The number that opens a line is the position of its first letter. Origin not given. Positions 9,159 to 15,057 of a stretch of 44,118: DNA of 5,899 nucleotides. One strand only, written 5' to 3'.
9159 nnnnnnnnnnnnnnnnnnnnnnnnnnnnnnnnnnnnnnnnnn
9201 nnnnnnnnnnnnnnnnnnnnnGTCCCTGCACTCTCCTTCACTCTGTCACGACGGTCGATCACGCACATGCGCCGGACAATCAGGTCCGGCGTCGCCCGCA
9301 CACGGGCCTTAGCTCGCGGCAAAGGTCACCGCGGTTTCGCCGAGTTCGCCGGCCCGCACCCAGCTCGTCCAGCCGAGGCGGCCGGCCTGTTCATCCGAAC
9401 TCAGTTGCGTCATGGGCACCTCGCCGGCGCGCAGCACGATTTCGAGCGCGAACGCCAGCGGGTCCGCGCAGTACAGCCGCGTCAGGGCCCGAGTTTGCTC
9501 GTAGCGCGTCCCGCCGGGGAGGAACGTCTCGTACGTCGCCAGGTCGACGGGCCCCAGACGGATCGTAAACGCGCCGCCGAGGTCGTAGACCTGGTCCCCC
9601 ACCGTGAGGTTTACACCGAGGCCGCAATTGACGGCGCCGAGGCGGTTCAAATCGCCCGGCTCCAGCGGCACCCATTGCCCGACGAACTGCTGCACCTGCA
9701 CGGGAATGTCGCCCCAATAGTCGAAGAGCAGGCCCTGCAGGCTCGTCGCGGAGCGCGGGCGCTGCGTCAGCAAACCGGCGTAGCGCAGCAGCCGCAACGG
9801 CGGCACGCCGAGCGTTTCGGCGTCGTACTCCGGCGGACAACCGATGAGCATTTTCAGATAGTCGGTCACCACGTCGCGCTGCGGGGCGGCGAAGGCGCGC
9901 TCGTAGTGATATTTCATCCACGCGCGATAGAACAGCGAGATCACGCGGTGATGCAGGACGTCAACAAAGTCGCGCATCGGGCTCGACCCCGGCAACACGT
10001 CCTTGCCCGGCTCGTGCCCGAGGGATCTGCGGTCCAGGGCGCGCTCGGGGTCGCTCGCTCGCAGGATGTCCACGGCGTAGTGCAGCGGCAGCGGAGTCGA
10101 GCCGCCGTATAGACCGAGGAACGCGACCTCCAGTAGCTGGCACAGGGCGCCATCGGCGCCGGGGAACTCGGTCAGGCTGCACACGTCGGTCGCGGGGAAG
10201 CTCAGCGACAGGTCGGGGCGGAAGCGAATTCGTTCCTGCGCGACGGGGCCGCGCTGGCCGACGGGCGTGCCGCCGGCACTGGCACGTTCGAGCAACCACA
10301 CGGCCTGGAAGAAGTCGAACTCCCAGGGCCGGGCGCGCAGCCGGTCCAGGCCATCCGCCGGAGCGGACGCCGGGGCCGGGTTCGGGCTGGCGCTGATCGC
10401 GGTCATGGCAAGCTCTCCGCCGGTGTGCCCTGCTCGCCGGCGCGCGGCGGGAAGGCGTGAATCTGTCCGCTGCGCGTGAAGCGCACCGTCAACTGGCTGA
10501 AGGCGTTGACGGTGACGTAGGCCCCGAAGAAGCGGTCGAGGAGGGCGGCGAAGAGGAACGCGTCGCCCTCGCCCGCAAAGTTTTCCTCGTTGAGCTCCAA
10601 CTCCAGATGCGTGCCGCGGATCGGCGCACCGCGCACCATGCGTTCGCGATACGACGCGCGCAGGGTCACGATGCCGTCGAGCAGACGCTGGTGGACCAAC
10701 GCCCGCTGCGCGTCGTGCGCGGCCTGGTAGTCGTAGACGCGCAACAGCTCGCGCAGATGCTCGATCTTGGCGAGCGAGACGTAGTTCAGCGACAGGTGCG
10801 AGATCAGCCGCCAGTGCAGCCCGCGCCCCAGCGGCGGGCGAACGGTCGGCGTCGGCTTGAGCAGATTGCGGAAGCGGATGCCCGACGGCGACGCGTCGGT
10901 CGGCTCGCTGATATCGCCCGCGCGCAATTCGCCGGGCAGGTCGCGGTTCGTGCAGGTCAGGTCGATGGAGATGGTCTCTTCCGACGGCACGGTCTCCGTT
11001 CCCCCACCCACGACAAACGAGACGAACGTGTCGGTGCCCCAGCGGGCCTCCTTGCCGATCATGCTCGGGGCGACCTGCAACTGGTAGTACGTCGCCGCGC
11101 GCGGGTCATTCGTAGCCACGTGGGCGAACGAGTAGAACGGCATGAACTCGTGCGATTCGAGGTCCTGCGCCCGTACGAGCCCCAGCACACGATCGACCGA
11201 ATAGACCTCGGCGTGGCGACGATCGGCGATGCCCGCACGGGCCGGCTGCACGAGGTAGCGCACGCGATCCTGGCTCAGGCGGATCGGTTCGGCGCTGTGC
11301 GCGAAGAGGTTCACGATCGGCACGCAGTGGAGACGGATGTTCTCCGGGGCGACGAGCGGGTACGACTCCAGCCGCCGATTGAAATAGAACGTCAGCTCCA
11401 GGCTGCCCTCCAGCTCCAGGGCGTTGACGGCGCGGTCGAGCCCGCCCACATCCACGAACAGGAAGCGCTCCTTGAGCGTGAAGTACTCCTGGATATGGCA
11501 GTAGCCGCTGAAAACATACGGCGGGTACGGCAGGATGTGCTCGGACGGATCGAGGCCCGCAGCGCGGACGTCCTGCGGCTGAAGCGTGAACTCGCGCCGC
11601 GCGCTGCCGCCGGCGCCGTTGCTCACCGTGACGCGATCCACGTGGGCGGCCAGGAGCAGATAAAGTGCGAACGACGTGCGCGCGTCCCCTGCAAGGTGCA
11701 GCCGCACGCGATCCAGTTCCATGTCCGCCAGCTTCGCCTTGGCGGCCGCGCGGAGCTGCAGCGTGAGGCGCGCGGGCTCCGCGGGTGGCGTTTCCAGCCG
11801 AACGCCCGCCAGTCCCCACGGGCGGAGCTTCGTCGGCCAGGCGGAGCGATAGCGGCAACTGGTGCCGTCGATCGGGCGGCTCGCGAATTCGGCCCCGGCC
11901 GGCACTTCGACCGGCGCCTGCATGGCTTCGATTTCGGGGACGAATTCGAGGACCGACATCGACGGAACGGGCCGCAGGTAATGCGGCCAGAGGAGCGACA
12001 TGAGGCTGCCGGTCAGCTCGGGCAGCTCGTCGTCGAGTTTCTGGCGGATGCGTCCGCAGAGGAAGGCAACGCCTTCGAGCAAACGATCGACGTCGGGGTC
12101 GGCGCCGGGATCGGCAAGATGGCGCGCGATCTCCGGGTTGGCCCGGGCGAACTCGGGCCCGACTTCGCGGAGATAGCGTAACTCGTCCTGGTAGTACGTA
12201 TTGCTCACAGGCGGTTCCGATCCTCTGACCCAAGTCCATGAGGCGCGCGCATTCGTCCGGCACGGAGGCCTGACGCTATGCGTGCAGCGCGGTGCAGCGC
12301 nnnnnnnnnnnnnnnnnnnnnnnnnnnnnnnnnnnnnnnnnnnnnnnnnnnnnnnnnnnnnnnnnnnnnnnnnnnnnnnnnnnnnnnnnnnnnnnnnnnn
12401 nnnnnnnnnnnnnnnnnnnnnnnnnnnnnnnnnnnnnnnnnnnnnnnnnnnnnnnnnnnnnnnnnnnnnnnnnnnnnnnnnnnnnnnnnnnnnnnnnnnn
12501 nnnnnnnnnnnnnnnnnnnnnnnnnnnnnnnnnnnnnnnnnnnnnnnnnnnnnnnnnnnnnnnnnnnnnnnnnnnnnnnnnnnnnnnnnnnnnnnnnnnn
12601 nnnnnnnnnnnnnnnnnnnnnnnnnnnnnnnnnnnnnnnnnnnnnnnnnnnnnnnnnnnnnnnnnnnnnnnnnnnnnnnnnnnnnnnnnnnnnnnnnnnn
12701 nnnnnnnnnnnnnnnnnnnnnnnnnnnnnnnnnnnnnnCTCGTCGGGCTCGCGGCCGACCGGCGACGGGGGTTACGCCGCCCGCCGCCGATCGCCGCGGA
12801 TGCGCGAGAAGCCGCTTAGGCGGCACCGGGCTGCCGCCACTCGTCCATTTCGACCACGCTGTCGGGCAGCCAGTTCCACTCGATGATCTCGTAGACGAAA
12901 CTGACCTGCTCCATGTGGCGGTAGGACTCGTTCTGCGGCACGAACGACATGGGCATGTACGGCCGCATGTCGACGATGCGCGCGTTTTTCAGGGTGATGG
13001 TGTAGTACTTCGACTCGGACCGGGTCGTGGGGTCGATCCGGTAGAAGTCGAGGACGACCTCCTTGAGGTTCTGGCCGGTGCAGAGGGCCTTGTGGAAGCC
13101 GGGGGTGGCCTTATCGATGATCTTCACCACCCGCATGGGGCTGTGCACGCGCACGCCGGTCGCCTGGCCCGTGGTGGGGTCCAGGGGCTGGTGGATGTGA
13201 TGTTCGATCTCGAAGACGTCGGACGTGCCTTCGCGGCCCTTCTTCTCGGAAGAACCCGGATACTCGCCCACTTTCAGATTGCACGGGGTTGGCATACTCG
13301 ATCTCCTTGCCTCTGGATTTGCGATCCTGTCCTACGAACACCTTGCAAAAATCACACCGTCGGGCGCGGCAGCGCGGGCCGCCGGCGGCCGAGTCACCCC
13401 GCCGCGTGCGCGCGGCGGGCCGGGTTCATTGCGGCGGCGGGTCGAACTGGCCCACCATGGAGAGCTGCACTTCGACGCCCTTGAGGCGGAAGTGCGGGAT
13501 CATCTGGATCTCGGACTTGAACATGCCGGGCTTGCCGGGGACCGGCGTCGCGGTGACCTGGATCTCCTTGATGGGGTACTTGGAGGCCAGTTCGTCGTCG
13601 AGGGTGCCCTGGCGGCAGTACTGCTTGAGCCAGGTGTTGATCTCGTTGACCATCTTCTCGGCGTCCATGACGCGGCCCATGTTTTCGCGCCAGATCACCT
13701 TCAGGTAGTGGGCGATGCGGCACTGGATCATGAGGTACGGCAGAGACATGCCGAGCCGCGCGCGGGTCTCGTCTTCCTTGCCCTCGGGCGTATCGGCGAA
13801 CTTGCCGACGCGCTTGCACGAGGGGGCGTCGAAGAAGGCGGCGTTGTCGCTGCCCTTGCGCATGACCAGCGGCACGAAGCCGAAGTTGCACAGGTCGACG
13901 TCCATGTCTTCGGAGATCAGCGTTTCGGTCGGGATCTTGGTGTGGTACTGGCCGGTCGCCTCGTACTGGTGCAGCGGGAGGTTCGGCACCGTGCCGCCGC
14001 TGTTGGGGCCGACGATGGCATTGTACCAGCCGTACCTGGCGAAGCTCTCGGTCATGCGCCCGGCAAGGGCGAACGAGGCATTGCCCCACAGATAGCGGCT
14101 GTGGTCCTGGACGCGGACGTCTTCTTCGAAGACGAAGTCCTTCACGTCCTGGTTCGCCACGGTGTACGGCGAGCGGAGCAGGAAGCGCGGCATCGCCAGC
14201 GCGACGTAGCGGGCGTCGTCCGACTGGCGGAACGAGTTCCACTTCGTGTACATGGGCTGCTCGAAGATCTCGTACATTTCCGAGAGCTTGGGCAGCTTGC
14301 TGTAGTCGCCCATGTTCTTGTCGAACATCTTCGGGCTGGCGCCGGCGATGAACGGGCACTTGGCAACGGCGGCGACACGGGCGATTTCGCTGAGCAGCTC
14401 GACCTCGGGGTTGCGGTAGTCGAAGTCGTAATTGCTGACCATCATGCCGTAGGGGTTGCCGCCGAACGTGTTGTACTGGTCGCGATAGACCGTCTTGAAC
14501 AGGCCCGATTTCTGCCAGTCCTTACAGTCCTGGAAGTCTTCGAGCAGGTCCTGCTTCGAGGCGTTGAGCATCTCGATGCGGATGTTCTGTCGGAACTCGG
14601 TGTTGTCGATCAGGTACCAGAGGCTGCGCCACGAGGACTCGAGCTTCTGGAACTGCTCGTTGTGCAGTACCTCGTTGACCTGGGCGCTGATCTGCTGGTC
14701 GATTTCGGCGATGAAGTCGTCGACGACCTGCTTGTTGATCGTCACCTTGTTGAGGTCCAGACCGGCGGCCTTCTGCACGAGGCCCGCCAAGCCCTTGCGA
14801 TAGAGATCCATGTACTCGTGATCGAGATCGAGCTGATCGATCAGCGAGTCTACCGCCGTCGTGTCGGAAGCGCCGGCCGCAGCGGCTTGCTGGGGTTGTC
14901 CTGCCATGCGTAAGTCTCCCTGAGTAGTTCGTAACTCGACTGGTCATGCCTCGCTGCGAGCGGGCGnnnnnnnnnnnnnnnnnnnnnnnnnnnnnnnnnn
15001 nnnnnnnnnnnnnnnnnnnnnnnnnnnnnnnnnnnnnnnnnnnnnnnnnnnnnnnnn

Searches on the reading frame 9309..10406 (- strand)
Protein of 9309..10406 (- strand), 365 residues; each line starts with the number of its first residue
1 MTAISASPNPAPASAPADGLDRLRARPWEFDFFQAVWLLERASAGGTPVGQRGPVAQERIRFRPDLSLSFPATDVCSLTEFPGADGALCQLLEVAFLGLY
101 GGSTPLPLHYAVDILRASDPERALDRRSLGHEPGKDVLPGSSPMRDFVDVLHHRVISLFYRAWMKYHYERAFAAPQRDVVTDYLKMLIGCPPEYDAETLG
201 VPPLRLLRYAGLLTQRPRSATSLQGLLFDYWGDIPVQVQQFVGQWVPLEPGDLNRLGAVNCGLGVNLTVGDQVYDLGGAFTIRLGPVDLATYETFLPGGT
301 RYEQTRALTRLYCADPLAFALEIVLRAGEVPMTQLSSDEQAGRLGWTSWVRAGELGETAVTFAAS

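Call 14: search_protein_families(library=pfam, proteins=[window:9309-10406:-], max_evalue=0.001)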
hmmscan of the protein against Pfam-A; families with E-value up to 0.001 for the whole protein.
window:9309-10406:- (365 aa): 1 family
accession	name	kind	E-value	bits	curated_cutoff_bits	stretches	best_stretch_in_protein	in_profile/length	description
PF06996.16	T6SS_TssG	-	1e-85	288.1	24.6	2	141-350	97-303/304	Type VI secretion, TssG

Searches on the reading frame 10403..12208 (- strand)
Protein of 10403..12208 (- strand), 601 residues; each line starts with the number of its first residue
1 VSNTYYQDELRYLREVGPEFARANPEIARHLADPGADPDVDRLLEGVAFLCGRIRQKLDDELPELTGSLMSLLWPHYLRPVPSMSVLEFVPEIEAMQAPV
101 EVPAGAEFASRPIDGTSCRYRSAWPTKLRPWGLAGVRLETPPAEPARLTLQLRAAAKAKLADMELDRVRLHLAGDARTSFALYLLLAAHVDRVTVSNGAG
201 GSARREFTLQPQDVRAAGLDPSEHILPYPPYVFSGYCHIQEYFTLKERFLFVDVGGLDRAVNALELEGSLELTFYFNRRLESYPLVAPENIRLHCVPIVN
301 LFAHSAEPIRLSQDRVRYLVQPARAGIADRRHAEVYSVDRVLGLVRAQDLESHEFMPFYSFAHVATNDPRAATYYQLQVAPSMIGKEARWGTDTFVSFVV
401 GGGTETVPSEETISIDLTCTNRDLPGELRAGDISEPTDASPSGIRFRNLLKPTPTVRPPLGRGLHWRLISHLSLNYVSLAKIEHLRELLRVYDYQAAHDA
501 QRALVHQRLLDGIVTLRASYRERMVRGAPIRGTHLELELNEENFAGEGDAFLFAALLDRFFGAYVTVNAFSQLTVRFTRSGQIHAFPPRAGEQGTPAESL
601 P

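Call 14: search_protein_families(library=pfam, proteins=[window:10403-12208:-], max_evalue=0.001)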
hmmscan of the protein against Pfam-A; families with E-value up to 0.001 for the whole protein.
window:10403-12208:- (601 aa): 1 family
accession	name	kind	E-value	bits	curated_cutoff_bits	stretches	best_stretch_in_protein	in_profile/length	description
PF05947.17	T6SS_TssF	-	1.2e-166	556.2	25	1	4-593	7-608/608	Type VI secretion system, TssF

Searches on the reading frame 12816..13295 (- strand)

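Call 14: search_protein_families(library=pfam, proteins=[window:12816-13295:-], max_evalue=0.001)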
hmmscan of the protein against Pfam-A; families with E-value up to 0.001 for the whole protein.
window:12816-13295:- (159 aa): 1 family
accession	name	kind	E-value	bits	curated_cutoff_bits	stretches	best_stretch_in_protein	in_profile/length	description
PF05638.18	T6SS_HCP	-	1.8e-30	106.3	23.5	1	7-142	2-129/129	Type VI secretion system effector, Hcp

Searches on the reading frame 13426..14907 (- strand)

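Call 14: search_protein_families(library=pfam, proteins=[window:13426-14907:-], max_evalue=0.001)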
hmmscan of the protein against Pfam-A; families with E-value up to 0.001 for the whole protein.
window:13426-14907:- (493 aa): 2 families
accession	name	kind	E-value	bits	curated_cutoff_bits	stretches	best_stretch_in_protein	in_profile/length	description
PF05943.17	VipB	-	1.1e-116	389.6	27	1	63-364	1-300/301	EvpB/VC_A0108, tail sheath N-terminal domain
PF18945.5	VipB_2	-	1.2e-30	106.4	27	1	379-487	2-111/112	EvpB/VC_A0108, tail sheath gpW/gp25-like domain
